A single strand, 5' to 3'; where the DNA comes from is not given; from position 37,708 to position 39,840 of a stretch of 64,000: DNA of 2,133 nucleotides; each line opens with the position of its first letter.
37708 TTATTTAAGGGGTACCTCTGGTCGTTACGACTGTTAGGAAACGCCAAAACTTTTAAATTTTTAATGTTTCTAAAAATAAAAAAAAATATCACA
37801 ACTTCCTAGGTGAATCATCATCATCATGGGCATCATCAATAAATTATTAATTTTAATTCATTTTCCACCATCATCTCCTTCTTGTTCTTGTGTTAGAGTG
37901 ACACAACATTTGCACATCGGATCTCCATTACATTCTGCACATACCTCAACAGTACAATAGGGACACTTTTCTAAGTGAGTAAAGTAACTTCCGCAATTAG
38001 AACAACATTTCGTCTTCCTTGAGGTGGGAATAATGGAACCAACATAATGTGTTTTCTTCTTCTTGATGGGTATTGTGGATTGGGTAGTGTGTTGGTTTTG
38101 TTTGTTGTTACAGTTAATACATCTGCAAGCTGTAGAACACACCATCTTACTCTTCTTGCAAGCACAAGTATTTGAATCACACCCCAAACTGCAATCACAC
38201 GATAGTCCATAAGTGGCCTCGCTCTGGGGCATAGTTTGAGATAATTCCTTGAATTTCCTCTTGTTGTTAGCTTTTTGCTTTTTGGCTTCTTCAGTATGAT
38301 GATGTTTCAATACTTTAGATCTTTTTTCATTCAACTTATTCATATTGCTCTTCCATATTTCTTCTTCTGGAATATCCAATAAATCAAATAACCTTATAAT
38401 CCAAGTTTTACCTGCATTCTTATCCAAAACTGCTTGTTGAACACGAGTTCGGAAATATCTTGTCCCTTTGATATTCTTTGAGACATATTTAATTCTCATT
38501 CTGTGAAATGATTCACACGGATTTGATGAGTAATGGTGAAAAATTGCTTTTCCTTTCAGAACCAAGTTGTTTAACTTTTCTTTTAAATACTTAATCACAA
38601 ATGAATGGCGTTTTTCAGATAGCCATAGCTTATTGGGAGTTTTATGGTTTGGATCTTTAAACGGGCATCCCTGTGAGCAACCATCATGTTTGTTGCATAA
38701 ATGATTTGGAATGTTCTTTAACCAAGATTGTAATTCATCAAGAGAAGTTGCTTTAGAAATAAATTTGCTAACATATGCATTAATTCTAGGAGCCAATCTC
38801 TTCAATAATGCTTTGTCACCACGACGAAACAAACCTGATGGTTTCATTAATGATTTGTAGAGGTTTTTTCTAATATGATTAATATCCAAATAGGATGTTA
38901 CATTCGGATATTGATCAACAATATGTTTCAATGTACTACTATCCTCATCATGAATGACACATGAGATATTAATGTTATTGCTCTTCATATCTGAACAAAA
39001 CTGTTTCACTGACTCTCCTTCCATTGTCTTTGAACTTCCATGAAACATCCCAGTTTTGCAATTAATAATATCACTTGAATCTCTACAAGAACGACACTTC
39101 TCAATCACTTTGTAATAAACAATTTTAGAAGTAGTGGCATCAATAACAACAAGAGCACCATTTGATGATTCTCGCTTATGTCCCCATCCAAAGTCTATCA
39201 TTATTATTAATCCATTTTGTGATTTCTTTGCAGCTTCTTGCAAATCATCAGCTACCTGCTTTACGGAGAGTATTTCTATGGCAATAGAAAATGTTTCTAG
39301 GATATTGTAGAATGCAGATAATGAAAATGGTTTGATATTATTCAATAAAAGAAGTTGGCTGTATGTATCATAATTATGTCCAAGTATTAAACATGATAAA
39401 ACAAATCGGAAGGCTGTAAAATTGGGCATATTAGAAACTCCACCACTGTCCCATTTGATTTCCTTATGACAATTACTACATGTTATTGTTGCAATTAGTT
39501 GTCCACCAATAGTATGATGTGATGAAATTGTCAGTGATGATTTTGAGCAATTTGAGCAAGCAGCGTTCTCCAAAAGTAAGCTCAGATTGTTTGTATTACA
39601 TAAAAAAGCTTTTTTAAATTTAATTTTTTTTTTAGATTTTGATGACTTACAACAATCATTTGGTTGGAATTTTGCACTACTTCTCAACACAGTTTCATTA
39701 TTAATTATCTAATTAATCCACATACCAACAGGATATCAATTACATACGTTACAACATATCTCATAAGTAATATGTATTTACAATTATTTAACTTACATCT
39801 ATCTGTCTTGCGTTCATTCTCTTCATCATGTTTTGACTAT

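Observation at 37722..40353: Apparently intact Kolobok/IS1595-like DNA transposon with TTAA ends and a KpnI-containing 15-bp TIR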

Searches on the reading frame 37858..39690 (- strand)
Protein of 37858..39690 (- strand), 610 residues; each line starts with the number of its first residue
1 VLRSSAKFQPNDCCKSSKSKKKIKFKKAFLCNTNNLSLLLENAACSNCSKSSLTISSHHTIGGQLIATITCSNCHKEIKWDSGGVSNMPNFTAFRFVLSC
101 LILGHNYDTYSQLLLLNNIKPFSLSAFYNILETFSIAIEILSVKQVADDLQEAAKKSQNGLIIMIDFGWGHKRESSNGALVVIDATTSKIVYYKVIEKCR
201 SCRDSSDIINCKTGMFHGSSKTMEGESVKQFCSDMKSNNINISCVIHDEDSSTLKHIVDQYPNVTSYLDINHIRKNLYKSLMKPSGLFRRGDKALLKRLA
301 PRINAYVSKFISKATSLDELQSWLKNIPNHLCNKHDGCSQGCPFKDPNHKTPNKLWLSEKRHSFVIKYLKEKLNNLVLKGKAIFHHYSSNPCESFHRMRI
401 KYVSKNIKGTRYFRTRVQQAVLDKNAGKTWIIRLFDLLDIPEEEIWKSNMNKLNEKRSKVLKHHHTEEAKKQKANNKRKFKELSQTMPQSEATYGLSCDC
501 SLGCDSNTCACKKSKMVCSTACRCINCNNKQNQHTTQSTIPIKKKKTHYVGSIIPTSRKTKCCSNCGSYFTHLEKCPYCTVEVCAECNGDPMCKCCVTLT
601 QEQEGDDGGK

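Call 4: search_protein_families(library=pfam, proteins=[window:37858-39690:-], max_evalue=1)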
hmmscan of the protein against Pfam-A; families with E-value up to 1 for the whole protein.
window:37858-39690:- (610 aa): 0 families

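Call 5: search_solved_structures(query=window:37858-39690:-, max_evalue=1)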
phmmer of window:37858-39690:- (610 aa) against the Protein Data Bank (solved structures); distinct sequences matched with E-value up to 1: 3.
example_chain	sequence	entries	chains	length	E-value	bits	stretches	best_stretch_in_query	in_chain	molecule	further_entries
5fd3_A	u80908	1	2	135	0.0085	18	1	488-532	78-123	Protein lin-54 homolog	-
7rcr_A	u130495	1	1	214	0.19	13.5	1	313-414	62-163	Hemagglutinin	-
1ruy_H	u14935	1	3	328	0.66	11.7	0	325-405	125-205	hemagglutinin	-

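Call 7: find_homologous_proteins(query=window:37858-39690:-, max_evalue=0.001)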
Query window:37858-39690:- (610 aa): 1 proteins with E <= 0.001 among 8000 candidates.
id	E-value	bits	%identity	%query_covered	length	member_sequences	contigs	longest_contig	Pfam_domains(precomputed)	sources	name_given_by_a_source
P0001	0.0e+0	1214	100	86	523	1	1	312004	-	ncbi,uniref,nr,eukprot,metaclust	ncbi:predicted protein [Naegleria gruberi]|uniref:Predicted protein n=1 Tax=Naegleria gruberi TaxID=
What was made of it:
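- Organism: the ORF is 100% identical to a N. gruberi predicted protein on a 312-kb contig (call 7).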

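Call 16: search_protein_families(library=ncbifam, proteins=[window:37858-39690:-], max_evalue=10)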
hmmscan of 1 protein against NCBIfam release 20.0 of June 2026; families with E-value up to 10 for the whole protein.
window:37858-39690:- (610 aa): 2 families
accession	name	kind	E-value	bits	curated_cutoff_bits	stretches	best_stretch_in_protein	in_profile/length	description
NF007528.0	PRK10141.1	subfamily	0.0099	15.7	97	1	285-333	57-109/117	metalloregulator ArsR/SmtB family transcription factor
NF006129.0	PRK08273.1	equivalog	0.053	11.7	724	1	431-490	325-382/598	thiamine pyrophosphate-requiring protein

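Call 22: search_protein_representatives(protein=window:37858-39690:-)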
Query: 610 residues. Proteins with E-value up to 0.001 (for the whole library): 403; up to 1e-10: 82; up to 1e-30: 4. The best 150 are listed.
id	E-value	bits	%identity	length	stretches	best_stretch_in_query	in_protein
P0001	0.0e+00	1214.1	100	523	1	88-610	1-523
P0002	2.4e-60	221.3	58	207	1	428-606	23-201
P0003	1.4e-56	208.9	34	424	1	103-530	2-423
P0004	1.7e-41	159.1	27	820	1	25-545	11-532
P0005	7.4e-26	107.4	28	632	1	214-545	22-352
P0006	5.1e-23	98.0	28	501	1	90-485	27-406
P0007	2.4e-22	95.8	28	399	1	95-494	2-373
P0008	5.8e-22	94.5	25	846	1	22-497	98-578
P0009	2.0e-20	89.4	29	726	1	158-549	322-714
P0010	9.0e-20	87.3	27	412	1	91-452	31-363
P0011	1.2e-19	86.9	26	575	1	92-494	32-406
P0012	1.6e-19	86.4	27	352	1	148-482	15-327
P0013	1.8e-19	86.3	30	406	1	93-486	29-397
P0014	1.9e-19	86.2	29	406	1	92-456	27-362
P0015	4.4e-19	85.0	28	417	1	91-490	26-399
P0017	5.3e-18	81.5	25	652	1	91-475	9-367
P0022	1.5e-16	76.6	27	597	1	92-476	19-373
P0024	5.3e-16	74.8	25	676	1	153-546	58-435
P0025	5.8e-16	74.7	28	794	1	88-464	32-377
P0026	7.8e-16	74.3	28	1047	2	94-287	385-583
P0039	4.4e-14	68.5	27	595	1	48-482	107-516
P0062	4.6e-12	61.8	25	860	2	36-504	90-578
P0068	1.2e-11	60.4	25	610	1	92-488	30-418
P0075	5.4e-11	58.3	23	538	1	30-473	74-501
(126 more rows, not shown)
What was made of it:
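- Closest known: Unnamed protist/metagenome subfamily: P0002. Same: The closest relatives (58%, 34%, 27% and 28% identity; call 22).
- The exhaustive HMMER search found 403 relatives (call 22).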

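Call 24: list_cluster_members(proteins=[P0002, P0003, P0004, P0005, P0006, P0007, P0008, P0009, P0010, P0011])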
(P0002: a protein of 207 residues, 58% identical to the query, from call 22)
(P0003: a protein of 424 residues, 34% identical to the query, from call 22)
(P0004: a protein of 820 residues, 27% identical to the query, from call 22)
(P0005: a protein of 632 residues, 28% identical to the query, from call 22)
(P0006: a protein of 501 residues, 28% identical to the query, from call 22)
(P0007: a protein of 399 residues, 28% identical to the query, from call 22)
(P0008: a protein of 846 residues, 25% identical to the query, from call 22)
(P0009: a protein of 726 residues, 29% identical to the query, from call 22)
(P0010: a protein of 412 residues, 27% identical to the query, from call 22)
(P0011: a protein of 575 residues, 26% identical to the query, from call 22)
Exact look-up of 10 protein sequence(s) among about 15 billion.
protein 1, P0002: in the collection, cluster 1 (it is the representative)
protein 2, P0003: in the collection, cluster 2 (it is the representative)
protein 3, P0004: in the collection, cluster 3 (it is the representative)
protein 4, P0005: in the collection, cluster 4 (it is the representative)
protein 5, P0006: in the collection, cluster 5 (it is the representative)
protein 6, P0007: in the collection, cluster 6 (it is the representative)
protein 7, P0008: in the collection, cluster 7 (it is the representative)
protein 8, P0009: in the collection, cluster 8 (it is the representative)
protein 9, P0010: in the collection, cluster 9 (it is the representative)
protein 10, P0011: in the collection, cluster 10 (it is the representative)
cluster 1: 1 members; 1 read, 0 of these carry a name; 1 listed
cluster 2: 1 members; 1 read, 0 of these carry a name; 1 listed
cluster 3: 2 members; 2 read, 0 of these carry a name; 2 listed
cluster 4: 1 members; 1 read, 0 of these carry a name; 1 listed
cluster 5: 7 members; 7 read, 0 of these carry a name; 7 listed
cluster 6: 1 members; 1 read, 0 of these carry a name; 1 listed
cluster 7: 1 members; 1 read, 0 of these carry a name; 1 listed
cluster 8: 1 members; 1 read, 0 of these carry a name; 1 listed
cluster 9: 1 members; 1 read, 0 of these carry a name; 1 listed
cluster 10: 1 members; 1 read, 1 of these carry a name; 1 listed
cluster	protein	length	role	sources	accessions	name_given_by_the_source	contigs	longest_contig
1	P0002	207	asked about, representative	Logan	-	-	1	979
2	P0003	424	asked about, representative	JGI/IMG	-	-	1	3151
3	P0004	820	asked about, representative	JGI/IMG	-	-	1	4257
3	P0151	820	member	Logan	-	-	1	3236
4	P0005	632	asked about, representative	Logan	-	-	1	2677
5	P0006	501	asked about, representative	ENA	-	-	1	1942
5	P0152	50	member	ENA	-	-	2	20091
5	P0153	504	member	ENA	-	-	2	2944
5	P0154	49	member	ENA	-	-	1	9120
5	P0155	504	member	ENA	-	-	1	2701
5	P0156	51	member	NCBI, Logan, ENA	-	-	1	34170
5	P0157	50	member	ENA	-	-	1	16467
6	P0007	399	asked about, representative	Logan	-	-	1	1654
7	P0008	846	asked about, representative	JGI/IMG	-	-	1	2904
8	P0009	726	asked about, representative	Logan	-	-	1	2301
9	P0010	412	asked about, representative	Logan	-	-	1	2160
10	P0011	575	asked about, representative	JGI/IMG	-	hypothetical protein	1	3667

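Call 25: search_protein_families(library=pfam, alignment_id=A1, max_evalue=0.01)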
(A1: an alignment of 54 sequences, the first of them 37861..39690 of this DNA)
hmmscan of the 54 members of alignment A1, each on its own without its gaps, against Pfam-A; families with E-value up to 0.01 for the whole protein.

A. member 1, window:37861-39690:- (610 aa): 0 families

B. families by the number of members that match (of 54 scanned): 16 families
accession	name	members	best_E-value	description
PF20700.3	Mutator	40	6.1e-90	Mutator-like transposase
PF00929.31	RNase_T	5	1.1e-12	Exonuclease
PF22123.2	Exu_RNase_H_like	3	2.5e-10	Exuperantia RNAse H-like domain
PF25244.1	PML_C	2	4.3e-10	PML, C-terminal domain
PF16473.11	Rv2179c-like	2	1.7e-07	3'-5' exoribonuclease Rv2179c-like domain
PF03104.25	DNA_pol_B_exo1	1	5.3e-07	DNA polymerase family B, exonuclease domain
PF01612.26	DNA_pol_A_exo1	1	2.3e-05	3'-5' exonuclease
PF23663.1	Znf_SCAND3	1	7.4e-05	SCAN domain-containing protein 3-like zinc finger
PF03638.21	TCR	1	0.0004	Tesmin/TSO1-like CXC domain, cysteine-rich domain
PF15236.11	CCDC66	1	0.00066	Coiled-coil domain-containing protein 66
PF16682.11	MSL2-CXC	1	0.0017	CXC domain of E3 ubiquitin-protein ligase MSL2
PF08653.15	DASH_Dam1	1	0.003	DASH complex subunit Dam1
PF15136.11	UPF0449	1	0.0038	Uncharacterised protein family UPF0449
PF24181.1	TPR_TTI1_C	1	0.0045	TTI1 C-terminal TPR domain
PF01939.22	NucS_C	1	0.008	Endonuclease NucS C-terminal domain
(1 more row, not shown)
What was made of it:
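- Forty of the top 54 hit PF20700 (call 25). Relatives hit Pfam 'Mutator-like transposase' (call 25).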

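Call 27: find_encoding_contigs(protein=P0004, flank=5000, max_places=4)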
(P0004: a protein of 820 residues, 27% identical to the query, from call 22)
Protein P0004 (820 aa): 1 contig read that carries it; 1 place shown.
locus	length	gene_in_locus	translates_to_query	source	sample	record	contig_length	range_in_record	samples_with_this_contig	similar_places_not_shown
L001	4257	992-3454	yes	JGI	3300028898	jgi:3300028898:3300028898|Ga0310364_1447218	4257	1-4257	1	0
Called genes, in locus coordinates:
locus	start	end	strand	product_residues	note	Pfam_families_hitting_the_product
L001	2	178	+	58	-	?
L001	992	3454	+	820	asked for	PF20700:Mutator, PF00929:RNase_T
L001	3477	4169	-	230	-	-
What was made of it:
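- Closest known: Unnamed protist/metagenome subfamily: P0002. Different: L001 also has a second 230-aa ORF on the opposite strand (call 27).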

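Call 28: find_encoding_contigs(protein=P0003, flank=5000, max_places=4)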
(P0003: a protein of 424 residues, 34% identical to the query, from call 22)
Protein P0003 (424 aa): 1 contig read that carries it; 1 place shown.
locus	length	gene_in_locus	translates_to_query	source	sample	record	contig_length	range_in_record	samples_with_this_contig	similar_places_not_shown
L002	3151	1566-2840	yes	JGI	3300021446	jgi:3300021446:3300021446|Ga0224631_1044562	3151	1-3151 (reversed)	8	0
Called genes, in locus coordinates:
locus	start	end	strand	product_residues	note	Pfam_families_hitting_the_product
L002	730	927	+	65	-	-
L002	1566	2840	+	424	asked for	-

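Call 45: find_related_loci(query=A3, collection=metagenome_contigs, flank=6000)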
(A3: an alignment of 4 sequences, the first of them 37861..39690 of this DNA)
Query A3 (610 aa) in metagenome_contigs; peptide patterns used: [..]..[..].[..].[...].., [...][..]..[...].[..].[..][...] (x = any residue, [..] = any of these).
81 stretches matched a pattern; 5 encode a relative of the query (tblastn E <= 1e-3); 5 distinct loci.
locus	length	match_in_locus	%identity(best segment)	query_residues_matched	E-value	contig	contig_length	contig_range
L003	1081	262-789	26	91-268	1e-10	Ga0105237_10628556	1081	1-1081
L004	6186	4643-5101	24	216-366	5e-10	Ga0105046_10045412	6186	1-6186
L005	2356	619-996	26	220-339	9e-9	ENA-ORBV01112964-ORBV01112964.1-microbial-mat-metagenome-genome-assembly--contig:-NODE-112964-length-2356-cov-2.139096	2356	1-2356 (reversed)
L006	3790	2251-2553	25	163-264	6e-6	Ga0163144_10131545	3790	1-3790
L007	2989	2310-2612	25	163-264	5e-6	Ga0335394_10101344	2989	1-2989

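Call 47: predict_structure(alignment_id=A1)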
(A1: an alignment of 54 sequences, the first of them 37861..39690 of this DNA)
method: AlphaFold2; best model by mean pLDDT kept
length: 610 residues; sequences in the alignment: 54
mean_pLDDT: 80.2   pTM: 0.69
mean pLDDT of the five models: 80.2, 79.3, 78.7, 78.4, 77.5
residues with pLDDT >= 90: 355; 70-90: 92; 50-70: 50; < 50: 113
segments of 3 or more residues with pLDDT < 50: 1-33, 84-89, 494-497, 533-584, 596-610
pLDDT, mean of each block of 10 residues (from residue 1): 36 37 38 62 81 84 76 90 53 92 94 95 94 96 98 97 97 92 98 96 86 91 96 98 97 96 98 96 93 96 96 96 96 89 78 83 96 97 96 96 86 95 96 94 93 93 94 95 82 52 65 74 68 43 36 32 45 44 50 43 34
secondary structure, 60 per line:
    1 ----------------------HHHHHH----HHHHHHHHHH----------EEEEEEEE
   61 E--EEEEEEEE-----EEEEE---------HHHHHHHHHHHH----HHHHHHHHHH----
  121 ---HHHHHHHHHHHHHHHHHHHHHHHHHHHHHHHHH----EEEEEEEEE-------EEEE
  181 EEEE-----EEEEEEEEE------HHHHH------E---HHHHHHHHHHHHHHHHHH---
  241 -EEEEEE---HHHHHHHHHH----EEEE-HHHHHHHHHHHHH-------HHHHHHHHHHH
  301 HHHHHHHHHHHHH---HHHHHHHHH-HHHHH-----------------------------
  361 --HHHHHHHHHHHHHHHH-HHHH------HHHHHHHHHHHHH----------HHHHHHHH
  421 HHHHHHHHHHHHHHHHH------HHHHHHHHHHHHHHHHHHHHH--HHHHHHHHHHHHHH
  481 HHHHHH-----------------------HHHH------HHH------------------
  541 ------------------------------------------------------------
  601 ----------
elements in order: H23-28 H33-42 E53-61 E64-71 E77-81 H91-102 H107-116 H124-156 E161-169 E177-184 E190-198 H205-209 H220-237 E242-247 H251-260 E265-268 H270-282 H290-313 H317-325 H327-331 H363-378 H380-383 H390-402 H413-437 H444-464 H467-486 H510-513
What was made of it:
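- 39469..39558 (-): Zinc ribbon, C-x2-C...C-x2-C (ORF residues 45-74). Three beta strands in the AlphaFold model, pLDDT 62-90 (call 47).
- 37903..38007 (-): C-terminal cysteine-rich tail (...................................). Low model confidence (call 47).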

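Call 52: fold_search(model_id=the predicted structure, library=pdb)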
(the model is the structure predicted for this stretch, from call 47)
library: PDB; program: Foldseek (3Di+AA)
matches with E <= 10: 746; with E <= 0.001: 5
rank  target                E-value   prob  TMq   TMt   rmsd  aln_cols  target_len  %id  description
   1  6xgw_B                2.8e-05  1.00  0.30  0.47   8.8       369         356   13  ISCth4 transposase, pre-reaction complex, PRC (released 2020-10-14)
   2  6xgx_A                3.3e-05  1.00  0.32  0.45  10.7       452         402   12  ISCth4 transposase, strand transfer complex 1, STC1 (released 2020-10-14)
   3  6xg8_A                3.8e-05  1.00  0.29  0.42  13.0       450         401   13  ISCth4 transposase, pre-cleaved complex, PCC (released 2020-10-14)
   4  6xgx_B                4.2e-05  1.00  0.29  0.46  10.5       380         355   12  ISCth4 transposase, strand transfer complex 1, STC1 (released 2020-10-14)
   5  4e7k_A                3.3e-04  0.92  0.10  0.16  21.7       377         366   12  PFV integrase Target Capture Complex (TCC-Mn), freeze-trapped prior to strand transfer, at 3.0 A resolution (released 2012-05-23)
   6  8edg_A                1.1e-03  0.82  0.15  0.16  27.2       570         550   13  Cryo-EM structure of the Hermes transposase bound to two left-ends of its DNA transposon (released 2023-08-02)
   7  3oyi_A                1.3e-03  0.91  0.11  0.18  21.0       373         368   10  Crystal structure of the PFV S217Q mutant intasome in complex with manganese (released 2010-11-17)
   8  5frm_A                1.9e-03  0.87  0.11  0.18  21.6       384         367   12  Crystal structure of the Prototype Foamy Virus (PFV) intasome in complex with magnesium and the INSTI XZ384 (compound  (released 2016-02-17)
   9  2x6n_A                2.8e-03  0.99  0.11  0.32  17.8       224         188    8  Human foamy virus integrase - catalytic core. Manganese-bound structure. (released 2010-08-11)
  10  2nrv_A                3.4e-03  0.91  0.11  0.25  19.2       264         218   11  Crystal structure of the C-terminal half of UvrC (released 2007-02-06)
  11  2x78_C                3.8e-03  0.97  0.11  0.32  17.2       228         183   12  Human foamy virus integrase - catalytic core. (released 2010-08-11)
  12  2x74_D                4.1e-03  0.95  0.11  0.31  14.8       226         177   11  Human foamy virus integrase - catalytic core. (released 2010-08-11)
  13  3vq7_B                4.8e-03  1.00  0.11  0.43  13.2       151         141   15  HIV-1 IN core domain in complex with 4-(1H-pyrrol-1-yl)aniline (released 2013-01-30)
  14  3oyk_A                5.9e-03  0.66  0.11  0.17  21.9       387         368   11  Crystal structure of the PFV S217H mutant intasome bound to manganese (released 2010-11-17)
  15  2nrz_B                6.5e-03  0.91  0.11  0.26  12.8       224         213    9  Crystal structure of the C-terminal half of UvrC bound to its catalytic divalent cation (released 2007-02-06)
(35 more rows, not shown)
